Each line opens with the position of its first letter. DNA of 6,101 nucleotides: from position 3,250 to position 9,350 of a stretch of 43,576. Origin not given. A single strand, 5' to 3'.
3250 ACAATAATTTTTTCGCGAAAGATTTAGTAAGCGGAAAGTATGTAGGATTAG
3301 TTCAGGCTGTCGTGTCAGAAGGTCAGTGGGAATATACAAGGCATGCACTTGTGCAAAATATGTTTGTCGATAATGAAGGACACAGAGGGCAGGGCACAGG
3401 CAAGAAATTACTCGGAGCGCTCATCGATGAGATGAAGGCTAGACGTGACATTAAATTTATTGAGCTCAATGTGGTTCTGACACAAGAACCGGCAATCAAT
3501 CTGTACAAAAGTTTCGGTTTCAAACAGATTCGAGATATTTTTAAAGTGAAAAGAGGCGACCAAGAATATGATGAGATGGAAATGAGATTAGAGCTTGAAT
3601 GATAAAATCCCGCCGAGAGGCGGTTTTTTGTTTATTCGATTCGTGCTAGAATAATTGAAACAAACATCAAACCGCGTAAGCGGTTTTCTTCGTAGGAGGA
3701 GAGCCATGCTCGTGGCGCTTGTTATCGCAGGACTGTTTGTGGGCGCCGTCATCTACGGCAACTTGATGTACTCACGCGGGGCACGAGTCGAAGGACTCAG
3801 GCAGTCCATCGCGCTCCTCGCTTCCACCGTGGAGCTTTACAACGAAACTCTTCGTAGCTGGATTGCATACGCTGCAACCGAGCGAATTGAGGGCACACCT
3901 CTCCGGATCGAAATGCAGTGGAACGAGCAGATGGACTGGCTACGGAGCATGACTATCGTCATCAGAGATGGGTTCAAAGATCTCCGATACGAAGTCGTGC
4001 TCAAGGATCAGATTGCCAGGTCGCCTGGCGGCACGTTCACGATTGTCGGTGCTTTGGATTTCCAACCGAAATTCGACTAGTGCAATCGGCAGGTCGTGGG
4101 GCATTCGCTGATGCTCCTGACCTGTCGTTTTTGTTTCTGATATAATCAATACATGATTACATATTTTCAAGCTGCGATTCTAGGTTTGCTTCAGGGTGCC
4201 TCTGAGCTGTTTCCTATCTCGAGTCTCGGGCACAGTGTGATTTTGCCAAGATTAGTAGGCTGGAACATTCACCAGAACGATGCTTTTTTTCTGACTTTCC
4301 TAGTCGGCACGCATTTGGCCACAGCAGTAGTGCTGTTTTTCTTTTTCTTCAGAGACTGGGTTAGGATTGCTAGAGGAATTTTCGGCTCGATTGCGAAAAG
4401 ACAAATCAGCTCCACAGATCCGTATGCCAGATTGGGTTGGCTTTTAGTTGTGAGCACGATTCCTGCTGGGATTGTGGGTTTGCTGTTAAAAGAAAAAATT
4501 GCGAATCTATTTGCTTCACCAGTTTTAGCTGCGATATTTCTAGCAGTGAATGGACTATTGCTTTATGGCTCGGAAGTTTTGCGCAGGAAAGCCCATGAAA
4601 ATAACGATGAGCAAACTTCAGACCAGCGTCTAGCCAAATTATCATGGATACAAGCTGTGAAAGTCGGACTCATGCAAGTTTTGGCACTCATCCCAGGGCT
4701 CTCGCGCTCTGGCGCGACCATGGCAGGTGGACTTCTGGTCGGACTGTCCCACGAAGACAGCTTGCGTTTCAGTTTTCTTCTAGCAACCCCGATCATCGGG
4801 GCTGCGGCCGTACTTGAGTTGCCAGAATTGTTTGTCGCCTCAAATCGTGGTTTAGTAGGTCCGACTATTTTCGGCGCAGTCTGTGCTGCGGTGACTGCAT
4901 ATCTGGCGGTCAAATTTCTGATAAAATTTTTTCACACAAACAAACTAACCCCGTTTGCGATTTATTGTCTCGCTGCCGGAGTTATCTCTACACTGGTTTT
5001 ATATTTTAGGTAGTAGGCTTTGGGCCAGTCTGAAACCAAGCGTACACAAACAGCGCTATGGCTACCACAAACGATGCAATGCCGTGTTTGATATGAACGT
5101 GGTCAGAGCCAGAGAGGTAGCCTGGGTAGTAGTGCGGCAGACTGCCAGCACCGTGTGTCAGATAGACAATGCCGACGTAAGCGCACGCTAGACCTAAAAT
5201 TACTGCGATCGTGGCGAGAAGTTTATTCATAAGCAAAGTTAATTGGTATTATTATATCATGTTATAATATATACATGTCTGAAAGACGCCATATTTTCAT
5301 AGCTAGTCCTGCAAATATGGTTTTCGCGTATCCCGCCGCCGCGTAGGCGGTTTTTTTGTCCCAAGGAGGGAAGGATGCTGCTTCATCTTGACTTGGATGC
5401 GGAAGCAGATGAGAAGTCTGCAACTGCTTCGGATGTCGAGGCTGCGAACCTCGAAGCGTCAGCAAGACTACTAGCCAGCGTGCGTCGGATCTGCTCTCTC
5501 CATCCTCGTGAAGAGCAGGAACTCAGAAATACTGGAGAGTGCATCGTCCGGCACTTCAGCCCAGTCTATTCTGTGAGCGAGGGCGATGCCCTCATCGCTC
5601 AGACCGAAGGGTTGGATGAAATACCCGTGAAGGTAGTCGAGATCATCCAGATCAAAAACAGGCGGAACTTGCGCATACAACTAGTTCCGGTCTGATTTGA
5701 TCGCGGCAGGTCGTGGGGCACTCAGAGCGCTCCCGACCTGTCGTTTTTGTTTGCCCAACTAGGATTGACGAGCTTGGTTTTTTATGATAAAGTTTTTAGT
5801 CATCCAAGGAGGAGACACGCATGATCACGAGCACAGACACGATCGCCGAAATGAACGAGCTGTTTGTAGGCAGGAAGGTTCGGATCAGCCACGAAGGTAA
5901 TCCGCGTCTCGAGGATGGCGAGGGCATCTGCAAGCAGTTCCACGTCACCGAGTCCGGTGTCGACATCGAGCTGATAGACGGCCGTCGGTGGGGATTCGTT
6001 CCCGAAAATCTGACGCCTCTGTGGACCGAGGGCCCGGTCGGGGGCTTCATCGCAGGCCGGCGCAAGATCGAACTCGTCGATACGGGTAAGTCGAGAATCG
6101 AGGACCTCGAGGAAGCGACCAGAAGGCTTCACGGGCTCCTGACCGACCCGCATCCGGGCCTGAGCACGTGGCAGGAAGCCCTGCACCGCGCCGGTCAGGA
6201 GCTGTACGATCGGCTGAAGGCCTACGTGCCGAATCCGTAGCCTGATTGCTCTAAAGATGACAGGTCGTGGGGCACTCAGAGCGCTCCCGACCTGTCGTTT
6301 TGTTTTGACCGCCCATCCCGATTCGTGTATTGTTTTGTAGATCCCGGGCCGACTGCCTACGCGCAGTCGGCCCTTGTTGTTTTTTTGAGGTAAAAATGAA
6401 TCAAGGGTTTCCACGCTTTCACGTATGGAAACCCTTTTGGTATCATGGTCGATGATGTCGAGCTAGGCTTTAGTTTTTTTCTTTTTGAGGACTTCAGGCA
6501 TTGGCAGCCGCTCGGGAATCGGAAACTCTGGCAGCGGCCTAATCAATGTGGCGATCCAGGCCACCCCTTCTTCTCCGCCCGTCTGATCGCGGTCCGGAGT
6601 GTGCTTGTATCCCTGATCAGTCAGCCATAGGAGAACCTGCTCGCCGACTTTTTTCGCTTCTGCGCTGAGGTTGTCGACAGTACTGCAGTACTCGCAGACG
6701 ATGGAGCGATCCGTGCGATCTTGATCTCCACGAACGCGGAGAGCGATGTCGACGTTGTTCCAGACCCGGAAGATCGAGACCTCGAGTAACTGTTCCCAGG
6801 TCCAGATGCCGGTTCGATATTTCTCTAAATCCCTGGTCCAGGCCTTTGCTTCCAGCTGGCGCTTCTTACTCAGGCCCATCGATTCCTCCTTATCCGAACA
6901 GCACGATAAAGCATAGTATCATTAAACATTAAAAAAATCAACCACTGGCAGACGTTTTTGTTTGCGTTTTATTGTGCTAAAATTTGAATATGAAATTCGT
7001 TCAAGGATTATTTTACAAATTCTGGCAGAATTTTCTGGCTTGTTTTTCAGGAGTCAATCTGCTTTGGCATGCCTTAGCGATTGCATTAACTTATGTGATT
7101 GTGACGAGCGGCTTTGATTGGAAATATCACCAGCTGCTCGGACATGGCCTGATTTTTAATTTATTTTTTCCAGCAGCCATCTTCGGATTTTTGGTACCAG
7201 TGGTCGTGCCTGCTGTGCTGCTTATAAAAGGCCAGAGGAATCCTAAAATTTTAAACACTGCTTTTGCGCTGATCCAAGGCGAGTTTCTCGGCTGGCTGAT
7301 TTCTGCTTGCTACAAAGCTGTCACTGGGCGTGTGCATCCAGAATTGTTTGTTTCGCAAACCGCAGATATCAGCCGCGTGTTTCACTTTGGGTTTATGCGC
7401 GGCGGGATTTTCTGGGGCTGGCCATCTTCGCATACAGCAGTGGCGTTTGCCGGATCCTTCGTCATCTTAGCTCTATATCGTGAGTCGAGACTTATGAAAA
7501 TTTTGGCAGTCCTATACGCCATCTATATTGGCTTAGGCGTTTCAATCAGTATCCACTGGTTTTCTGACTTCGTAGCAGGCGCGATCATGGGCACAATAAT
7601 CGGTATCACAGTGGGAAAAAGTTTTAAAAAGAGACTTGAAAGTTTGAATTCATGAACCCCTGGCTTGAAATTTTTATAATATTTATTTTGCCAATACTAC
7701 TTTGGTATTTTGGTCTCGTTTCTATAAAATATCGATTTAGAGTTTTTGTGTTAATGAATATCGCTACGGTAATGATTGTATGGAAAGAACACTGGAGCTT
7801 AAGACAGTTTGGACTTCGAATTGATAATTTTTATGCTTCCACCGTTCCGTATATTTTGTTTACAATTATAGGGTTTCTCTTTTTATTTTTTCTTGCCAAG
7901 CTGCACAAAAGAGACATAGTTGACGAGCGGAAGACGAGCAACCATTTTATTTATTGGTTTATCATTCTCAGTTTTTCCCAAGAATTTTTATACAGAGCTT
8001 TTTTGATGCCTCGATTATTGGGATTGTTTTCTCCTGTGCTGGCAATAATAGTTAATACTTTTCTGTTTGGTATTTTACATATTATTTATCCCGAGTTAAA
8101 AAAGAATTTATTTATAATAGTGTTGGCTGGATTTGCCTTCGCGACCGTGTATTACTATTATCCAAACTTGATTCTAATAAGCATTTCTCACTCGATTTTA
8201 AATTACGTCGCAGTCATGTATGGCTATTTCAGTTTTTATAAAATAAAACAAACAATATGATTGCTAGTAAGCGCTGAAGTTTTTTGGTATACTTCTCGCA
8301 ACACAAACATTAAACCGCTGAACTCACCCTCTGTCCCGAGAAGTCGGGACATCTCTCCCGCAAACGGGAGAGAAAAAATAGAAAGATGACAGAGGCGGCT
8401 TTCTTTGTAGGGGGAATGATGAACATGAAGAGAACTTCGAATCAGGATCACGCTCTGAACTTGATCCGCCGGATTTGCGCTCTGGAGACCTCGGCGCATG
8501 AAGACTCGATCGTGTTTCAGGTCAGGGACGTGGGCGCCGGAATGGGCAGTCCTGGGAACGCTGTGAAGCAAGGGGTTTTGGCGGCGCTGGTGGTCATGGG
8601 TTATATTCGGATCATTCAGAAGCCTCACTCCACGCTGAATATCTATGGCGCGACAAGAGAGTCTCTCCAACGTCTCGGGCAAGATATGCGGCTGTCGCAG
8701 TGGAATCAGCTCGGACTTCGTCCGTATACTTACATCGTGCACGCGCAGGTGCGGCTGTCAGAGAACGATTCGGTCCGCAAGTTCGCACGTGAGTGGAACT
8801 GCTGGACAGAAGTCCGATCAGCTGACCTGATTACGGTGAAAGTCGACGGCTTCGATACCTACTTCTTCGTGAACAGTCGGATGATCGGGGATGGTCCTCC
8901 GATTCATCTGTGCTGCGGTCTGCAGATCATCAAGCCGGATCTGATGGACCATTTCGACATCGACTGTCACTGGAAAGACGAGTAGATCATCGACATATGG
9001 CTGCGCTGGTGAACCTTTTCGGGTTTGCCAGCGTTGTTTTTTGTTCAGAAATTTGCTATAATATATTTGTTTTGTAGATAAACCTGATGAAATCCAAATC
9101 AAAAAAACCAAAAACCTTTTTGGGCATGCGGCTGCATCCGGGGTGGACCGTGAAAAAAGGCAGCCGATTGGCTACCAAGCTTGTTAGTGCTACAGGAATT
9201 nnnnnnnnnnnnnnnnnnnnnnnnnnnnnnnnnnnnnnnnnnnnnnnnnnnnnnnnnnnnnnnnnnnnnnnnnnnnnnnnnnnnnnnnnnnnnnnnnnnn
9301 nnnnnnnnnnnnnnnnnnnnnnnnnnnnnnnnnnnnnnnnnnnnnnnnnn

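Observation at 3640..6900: Mosaic of GC-rich, strong-SD orphan gene cassettes scattered through an AT-rich backbone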

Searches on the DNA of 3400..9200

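Call 104: search_rna_families(source=window, start=3400, end=9200, threshold=evalue, max_evalue=1)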
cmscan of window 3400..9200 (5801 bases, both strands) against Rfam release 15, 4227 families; matches with E-value up to 1: 2.
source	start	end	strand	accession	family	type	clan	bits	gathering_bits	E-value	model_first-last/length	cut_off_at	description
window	4772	4808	+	RF01365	CRISPR-DR52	Gene; CRISPR;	-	24.4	50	0.33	1-37/37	no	CRISPR RNA direct repeat element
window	3584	3655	-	RF02621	BSnc120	Gene; sRNA;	-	20.1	114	0.76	1-88/88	no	Brucella sRNA 120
